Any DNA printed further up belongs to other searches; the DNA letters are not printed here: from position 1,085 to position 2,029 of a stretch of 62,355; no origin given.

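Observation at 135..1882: Low-GC, translationally coupled ABC-ATPase + TOPRIM-like pair: candidate PARIS/AbiL/OLD-like anti-phage module at the window edge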

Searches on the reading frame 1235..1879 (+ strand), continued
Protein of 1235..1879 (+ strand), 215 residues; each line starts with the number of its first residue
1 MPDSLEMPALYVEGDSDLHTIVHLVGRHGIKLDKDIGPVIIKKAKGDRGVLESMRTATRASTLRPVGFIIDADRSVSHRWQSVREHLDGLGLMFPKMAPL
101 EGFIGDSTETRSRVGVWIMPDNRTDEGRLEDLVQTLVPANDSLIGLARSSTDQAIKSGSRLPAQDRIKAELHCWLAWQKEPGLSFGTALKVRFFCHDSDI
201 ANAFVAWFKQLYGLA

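Call 56: get_annotated_region(hit=H3, flank=4000)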
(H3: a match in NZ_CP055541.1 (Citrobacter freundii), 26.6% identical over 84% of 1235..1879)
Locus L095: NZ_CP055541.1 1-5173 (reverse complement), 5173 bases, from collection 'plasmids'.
description: Citrobacter freundii strain RHBSTW-00398 plasmid pRHBSTW-00398_4, complete sequence
organism: Citrobacter freundii (NCBI taxid 546)
taxonomy: Bacteria; Pseudomonadota; Gammaproteobacteria; Enterobacterales; Enterobacteriaceae; Citrobacter; Citrobacter freundii
host: -; source: culture,Wastewater effluent sample; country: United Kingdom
typing (MOB-suite, as given by PLSDB): mobilizable; replicon ColE10; relaxase MOBQ
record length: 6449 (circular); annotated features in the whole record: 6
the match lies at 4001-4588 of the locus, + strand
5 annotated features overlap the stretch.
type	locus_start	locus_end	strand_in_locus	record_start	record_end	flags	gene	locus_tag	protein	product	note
CDS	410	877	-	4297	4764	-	traD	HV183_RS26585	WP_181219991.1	conjugal transfer protein TraD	-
CDS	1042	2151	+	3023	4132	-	mobA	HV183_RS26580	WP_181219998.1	mobilization protein MobA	-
CDS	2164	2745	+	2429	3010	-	-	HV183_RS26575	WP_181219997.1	tRNA modification GTPase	-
CDS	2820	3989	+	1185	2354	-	-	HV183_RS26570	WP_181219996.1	ATP-binding protein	-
CDS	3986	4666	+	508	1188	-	-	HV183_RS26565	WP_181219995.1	DUF3226 domain-containing protein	-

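Call 58: search_protein_families(library=padloc, proteins=[L094:4841-5998:+, L094:6001-6654:+, L095:2820-3986:+, L095:3986-4663:+, L095:2164-2742:+], max_evalue=0.001)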
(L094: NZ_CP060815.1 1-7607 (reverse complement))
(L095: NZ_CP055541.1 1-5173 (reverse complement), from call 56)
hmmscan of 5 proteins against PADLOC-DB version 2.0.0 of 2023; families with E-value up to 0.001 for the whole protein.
L094:4841-5998:+ (386 aa): 106 families (the best 25 are shown)
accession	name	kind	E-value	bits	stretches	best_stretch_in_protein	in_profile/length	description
PDLC04611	PDC-M38A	-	1.6e-150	499.9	1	1-386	1-383/383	-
PDLC02336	AbiLi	-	6.2e-57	191.7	1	1-386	1-340/340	AbiLi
PDLC04608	PDC-M38A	-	2.3e-42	144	1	2-339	5-322/367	-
PDLC04607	PDC-M38A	-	2e-36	123.6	1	3-348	385-682/715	-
PDLC04610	PDC-M38A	-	1.9e-34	117.5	1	2-385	6-361/362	-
PDLC02979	AriA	-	1.1e-27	95.8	1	1-333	1-373/373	-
PDLC02980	AriA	-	1.5e-24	85.5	1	24-329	1-299/304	-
PDLC04609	PDC-M38A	-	8.1e-22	75.9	2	1-55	1-55/371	-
PDLC04541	PDC-M25A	-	1.1e-18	65.5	1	1-329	1-306/380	-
PDLC04214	HEC-02A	-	5.1e-17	60.2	2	1-42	1-42/338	-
PDLC02335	AbiLi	-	6.4e-17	59.6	1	1-336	49-243/326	AbiLi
PDLC03878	NsnB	-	1.4e-16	59.2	1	1-342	1-289/345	-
PDLC04389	PDC-M07A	-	1.2e-15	55.5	2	2-62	6-65/443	-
PDLC04391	PDC-M07A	-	1.3e-15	55.3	2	1-65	1-64/412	-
PDLC04182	HEC-01A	-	2.4e-15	54.5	2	255-333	272-351/406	-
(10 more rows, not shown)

L094:6001-6654:+ (218 aa): 2 families
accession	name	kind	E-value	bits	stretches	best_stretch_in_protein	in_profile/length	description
PDLC04623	PDC-M38B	-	3.1e-85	283.4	1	1-216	1-218/219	-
PDLC04624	PDC-M38B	-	9.9e-33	111.7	1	2-216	12-218/220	-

L095:2820-3986:+ (389 aa): 114 families (the best 25 are shown)
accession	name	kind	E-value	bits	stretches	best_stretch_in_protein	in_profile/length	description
PDLC04611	PDC-M38A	-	2e-139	463.4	1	2-389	1-383/383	-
PDLC02336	AbiLi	-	9.6e-58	194.3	1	2-389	1-340/340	AbiLi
PDLC04608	PDC-M38A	-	2.7e-43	147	1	2-344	4-324/367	-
PDLC04610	PDC-M38A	-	4.1e-41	139.4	1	2-360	5-338/362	-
PDLC04607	PDC-M38A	-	1.8e-39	133.7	1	3-363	384-694/715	-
PDLC02979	AriA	-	2.5e-30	104.5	2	223-336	255-373/373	-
PDLC04609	PDC-M38A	-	6.3e-28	96.1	2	230-348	216-331/371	-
PDLC02980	AriA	-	1.2e-27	95.7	1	25-332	1-299/304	-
PDLC02335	AbiLi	-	1.1e-19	68.7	1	1-334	48-239/326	AbiLi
PDLC03878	NsnB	-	3e-18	64.7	1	2-350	1-294/345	-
PDLC04214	HEC-02A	-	7e-18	63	2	2-44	1-43/338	-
PDLC00083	GajA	-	3.9e-17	59.9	2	1-82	1-79/639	AAA ATPase domain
PDLC04392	PDC-M07A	-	4.2e-17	60.3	1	2-332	1-347/432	-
PDLC04393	PDC-M07A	-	1.7e-16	58.3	1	2-332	1-349/435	-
PDLC00298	PtuA1|PtuA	-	1.1e-15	55.6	2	1-54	1-54/423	AAA ATPase domain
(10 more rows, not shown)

L095:3986-4663:+ (226 aa): 3 families
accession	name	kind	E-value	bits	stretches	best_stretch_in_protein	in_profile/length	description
PDLC04623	PDC-M38B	-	6.7e-79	262.7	1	1-225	1-218/219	-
PDLC04624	PDC-M38B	-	2.2e-27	94.2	1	3-225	13-218/220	-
PDLC04614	PDC-M38B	-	3.2e-05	21.7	1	68-225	120-278/281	-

L095:2164-2742:+ (193 aa): 0 families

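Call 64: search_protein_representatives(alignment_id=A1)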
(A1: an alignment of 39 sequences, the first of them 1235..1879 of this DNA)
Query: 39 sequences, 214 profile positions. Proteins with E-value up to 0.001 (for the whole library): 4477; up to 1e-10: 2617; up to 1e-30: 1212. The best 150 are listed.
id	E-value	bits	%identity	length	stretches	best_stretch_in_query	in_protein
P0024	2.9e-83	294.9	-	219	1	3-213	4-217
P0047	2.0e-79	282.4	-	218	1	2-213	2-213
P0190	7.2e-79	280.5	-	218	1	1-213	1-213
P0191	2.1e-76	272.4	-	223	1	1-213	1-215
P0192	3.4e-75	268.5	-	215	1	5-213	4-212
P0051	7.8e-74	264.1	-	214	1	1-213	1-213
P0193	2.2e-73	262.6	-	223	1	1-213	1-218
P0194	3.4e-73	262.0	-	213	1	1-213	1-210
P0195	4.7e-72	258.3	-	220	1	5-213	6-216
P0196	2.1e-71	256.1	-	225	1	2-213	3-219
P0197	1.4e-70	253.4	-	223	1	5-213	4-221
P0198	1.7e-70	253.2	-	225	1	3-213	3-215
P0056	3.4e-70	252.2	-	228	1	9-213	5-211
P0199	2.3e-69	249.4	-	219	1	6-213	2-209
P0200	4.4e-69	248.5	-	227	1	1-213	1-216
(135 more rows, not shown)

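Call 65: search_protein_families(library=pfam, alignment_id=A4, max_evalue=0.00001)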
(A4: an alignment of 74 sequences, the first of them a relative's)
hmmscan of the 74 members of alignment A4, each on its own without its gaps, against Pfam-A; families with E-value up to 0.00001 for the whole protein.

A. member 1, L007:7779-8804:+ (342 aa): 2 families
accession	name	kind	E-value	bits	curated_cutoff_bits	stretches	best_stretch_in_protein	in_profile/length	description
PF02800.25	Gp_dh_C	-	6.8e-66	221.2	24.4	1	163-322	1-158/158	Glyceraldehyde 3-phosphate dehydrogenase, C-terminal domain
PF00044.30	Gp_dh_N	-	9.8e-36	122.5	31.7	1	3-104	1-100/101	Glyceraldehyde 3-phosphate dehydrogenase, NAD binding domain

B. families by the number of members that match (of 74 scanned): 70 families (the first 25 are shown)
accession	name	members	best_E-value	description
PF00012.26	HSP70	2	1.6e-143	Hsp70 protein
PF00176.29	SNF2-rel_dom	2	5.2e-61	SNF2-related domain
PF03721.20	UDPG_MGDP_dh_N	2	2.7e-40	UDP-glucose/GDP-mannose dehydrogenase family, NAD binding domain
PF01555.25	N6_N4_Mtase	2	2.6e-33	DNA methylase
PF00984.24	UDPG_MGDP_dh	2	1.6e-31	UDP-glucose/GDP-mannose dehydrogenase family, central domain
PF03720.21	UDPG_MGDP_dh_C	2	4.8e-29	UDP-glucose/GDP-mannose dehydrogenase family, UDP binding domain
PF13360.13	PQQ_2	2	2.8e-23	Outer membrane protein assembly factor BamB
PF00271.37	Helicase_C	2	6.3e-21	Helicase conserved C-terminal domain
PF13570.13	Beta-prop_ACSF4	2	2.3e-17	Beta-alanine-activating enzyme, beta-propeller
PF06723.19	MreB_Mbl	2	3.1e-17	MreB/Mbl protein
PF01011.28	PQQ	2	1.3e-08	Glucose/ethanol/alcohol dehydrogenase, beta-propeller domain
PF03446.21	NAD_binding_2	2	2.3e-08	NAD binding domain of 6-phosphogluconate dehydrogenase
PF01964.24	ThiC_Rad_SAM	1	1.4e-179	Radical SAM ThiC family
PF00162.24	PGK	1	1.8e-147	Phosphoglycerate kinase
PF01053.26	Cys_Met_Meta_PP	1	1.2e-137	Cys/Met metabolism PLP-dependent enzyme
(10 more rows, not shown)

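Call 66: search_protein_families(library=pfam, alignment_id=A5, max_evalue=0.00001)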
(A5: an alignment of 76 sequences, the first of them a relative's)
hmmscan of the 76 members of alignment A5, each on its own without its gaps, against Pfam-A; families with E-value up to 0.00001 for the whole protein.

A. member 1, L051:691-4506:+ (1272 aa): 0 families

B. families by the number of members that match (of 76 scanned): 72 families (the first 25 are shown)
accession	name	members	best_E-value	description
PF13635.12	DUF4143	2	9.3e-48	Domain of unknown function (DUF4143)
PF00144.29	Beta-lactamase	2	1.6e-36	Beta-lactamase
PF00753.33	Lactamase_B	2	1.6e-24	Metallo-beta-lactamase superfamily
PF13173.12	AAA_14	2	4.4e-23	AAA domain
PF16542.10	PNKP_ligase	1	4.9e-181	PNKP adenylyltransferase domain, ligase domain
PF00521.26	DNA_topoisoIV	1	6.1e-151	DNA gyrase/topoisomerase IV, subunit A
PF02897.21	Peptidase_S9_N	1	3.6e-112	Prolyl oligopeptidase, N-terminal beta-propeller domain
PF12623.12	Hen1_L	1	2.1e-110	RNA repair, ligase-Pnkp-associating, region of Hen1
PF00890.30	FAD_binding_2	1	3.7e-93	FAD binding domain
PF13561.12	adh_short_C2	1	2.9e-72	Enoyl-(Acyl carrier protein) reductase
PF03989.18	DNA_gyraseA_C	1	1.4e-67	DNA gyrase C-terminal domain, beta-propeller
PF00326.27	Peptidase_S9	1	1.7e-66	Prolyl oligopeptidase family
PF00106.31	adh_short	1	1.2e-65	short chain dehydrogenase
PF01554.23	MatE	1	1.9e-57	MatE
PF00676.26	E1_dh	1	2.3e-54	Dehydrogenase E1 component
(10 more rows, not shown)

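Call 78: fold_search(model_id=the predicted structure, library=viral)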
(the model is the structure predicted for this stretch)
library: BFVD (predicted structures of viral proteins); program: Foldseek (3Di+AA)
matches with E <= 10: 440; with E <= 0.001: 0
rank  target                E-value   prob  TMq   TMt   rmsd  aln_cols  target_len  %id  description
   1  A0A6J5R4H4            2.7e-03  0.77  0.27  0.08  14.1       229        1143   13  AAA domain containing protein [uncultured Caudovirales phage]
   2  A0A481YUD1            6.7e-02  0.16  0.26  0.22  18.3       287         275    8  Macro-like domain protein [Marseillevirus LCMAC101]
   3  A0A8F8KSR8            8.5e-02  0.14  0.24  0.24  13.7       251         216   14  DNA processing protein A [Clandestinovirus]
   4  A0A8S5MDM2            9.6e-02  0.16  0.22  0.12  16.8       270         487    9  Chromatin remodeling complex ATPase [Siphoviridae sp. ctYh54]
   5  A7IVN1                1.0e-01  0.21  0.19  0.21   9.8       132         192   14  Uncharacterized protein B006L [Paramecium bursaria Chlorella virus NY2A]
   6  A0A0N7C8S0            1.4e-01  0.23  0.32  0.28  11.6       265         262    9  (no name in the UniProt tables at hand)
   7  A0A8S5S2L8            1.5e-01  0.13  0.24  0.21  14.2       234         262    8  Uncharacterized protein [Siphoviridae sp. ctBLh2]
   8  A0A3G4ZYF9            1.7e-01  0.23  0.28  0.20  13.3       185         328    9  Uncharacterized protein [Gaeavirus sp.]
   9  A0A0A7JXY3            2.2e-01  0.12  0.25  0.15  14.8       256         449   10  IVa2 [Psittacine adenovirus 3]
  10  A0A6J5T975            2.3e-01  0.14  0.17  0.19  16.3       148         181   11  Uncharacterized protein [uncultured Caudovirales phage]
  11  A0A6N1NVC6            2.3e-01  0.08  0.19  0.21  18.2       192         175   14  Glyoxalase [Tupanvirus soda lake]
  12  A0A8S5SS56            2.6e-01  0.09  0.21  0.12  14.1       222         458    8  Terminase large subunit [Siphoviridae sp. ctMRT7]
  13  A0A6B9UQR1            2.8e-01  0.10  0.22  0.17  13.9       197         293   11  (no name in the UniProt tables at hand)
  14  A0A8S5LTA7            3.0e-01  0.21  0.28  0.28   9.4       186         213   13  RloB-like protein [Myoviridae sp. ct25F5]
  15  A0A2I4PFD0            3.0e-01  0.15  0.24  0.24  12.2       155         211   11  Outer capsid glycoprotein VP7 (Fragment) [Rotavirus D]
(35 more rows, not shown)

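Call 81: search_protein_families(library=pfam, proteins=[L057:2194-4833:+, L061:2435-4780:+, L055:2374-4740:+, L073:2434-4815:+, L070:2544-4673:+, L070:6846-8450:+, L071:3071-4804:+, L071:6669-8405:+, L054:3212-4732:+, L085:3226-4770:+], max_evalue=0.00001)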
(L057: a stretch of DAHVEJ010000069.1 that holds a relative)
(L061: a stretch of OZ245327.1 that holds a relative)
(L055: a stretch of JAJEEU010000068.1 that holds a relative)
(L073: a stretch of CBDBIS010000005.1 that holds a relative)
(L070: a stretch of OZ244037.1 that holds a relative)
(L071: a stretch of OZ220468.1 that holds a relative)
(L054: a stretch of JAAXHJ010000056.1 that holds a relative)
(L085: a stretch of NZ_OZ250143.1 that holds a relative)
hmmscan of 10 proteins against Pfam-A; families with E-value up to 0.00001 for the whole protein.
L057:2194-4833:+ (880 aa): 2 families
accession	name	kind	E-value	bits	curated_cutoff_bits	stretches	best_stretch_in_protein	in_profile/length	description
PF00521.26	DNA_topoisoIV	-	6.1e-151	503.6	31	1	32-521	1-430/432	DNA gyrase/topoisomerase IV, subunit A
PF03989.18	DNA_gyraseA_C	-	1.4e-67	223.3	27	6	816-863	1-47/48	DNA gyrase C-terminal domain, beta-propeller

L061:2435-4780:+ (782 aa): 1 family
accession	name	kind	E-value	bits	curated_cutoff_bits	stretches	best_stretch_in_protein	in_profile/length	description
PF08309.17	LVIVD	-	2.9e-14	52.5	20.2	0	543-578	5-39/42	LVIVD repeat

L055:2374-4740:+ (789 aa): 2 families
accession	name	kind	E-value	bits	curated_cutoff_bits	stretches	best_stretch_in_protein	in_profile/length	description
PF02897.21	Peptidase_S9_N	-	3.6e-112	375.6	24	1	105-505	1-412/414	Prolyl oligopeptidase, N-terminal beta-propeller domain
PF00326.27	Peptidase_S9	-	1.7e-66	224.2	22.6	1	572-786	3-210/213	Prolyl oligopeptidase family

L073:2434-4815:+ (794 aa): 3 families
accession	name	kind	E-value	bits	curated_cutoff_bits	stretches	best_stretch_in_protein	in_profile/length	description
PF00384.28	Molybdopterin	-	7.8e-40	137.4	24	1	72-497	1-342/353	Molybdopterin oxidoreductase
PF01568.27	Molydop_binding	-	1.2e-11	45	26.8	1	608-683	6-82/110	Molydopterin dinucleotide binding domain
PF04879.21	Molybdop_Fe4S4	-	4.6e-06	26.9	22.7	1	22-66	7-52/55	Molybdopterin oxidoreductase Fe4S4 domain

L070:2544-4673:+ (710 aa): 4 families
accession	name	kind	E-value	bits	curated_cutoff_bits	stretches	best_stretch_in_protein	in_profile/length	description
PF00676.26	E1_dh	-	2.3e-54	184.8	22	1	26-340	1-299/300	Dehydrogenase E1 component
PF02779.29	Transket_pyr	-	2.1e-40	138.7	27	1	373-559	3-173/174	Transketolase, pyrimidine binding domain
PF02780.25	Transketolase_C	-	3.9e-32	111.2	25.9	1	577-700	1-124/124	Transketolase, C-terminal domain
PF13292.11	DXP_synthase_N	-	5.8e-06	26.2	21.2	0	153-210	122-179/274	1-deoxy-D-xylulose-5-phosphate synthase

L070:6846-8450:+ (535 aa): 0 families

L071:3071-4804:+ (578 aa): 2 families
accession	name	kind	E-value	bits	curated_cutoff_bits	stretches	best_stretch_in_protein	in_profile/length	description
PF01979.26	Amidohydro_1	-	8.6e-11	42.1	25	1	433-551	236-342/345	Amidohydrolase family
PF07969.17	Amidohydro_3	-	1.4e-07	31.8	29.7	0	139-163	1-25/472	Amidohydrolase family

L071:6669-8405:+ (579 aa): 3 families
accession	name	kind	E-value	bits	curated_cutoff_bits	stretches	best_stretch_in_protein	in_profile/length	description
PF13304.12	AAA_21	-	8.4e-19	69.2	27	1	244-319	228-304/304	AAA domain, putative AbiEii toxin, Type IV TA system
PF13175.12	AAA_15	-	2.6e-17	63.9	32.1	2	1-42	1-44/374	AAA ATPase domain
PF02463.25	SMC_N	-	3e-10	40.3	40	0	252-322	138-206/220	RecF/RecN/SMC N terminal domain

L054:3212-4732:+ (507 aa): 1 family
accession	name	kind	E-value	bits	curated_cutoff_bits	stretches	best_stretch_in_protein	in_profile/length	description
PF00144.29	Beta-lactamase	-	5.7e-31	108.3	27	1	201-476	14-305/329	Beta-lactamase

L085:3226-4770:+ (515 aa): 1 family
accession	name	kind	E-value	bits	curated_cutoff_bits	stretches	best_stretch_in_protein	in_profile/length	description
PF00144.29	Beta-lactamase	-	1.6e-36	126.6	27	1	209-484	14-305/329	Beta-lactamase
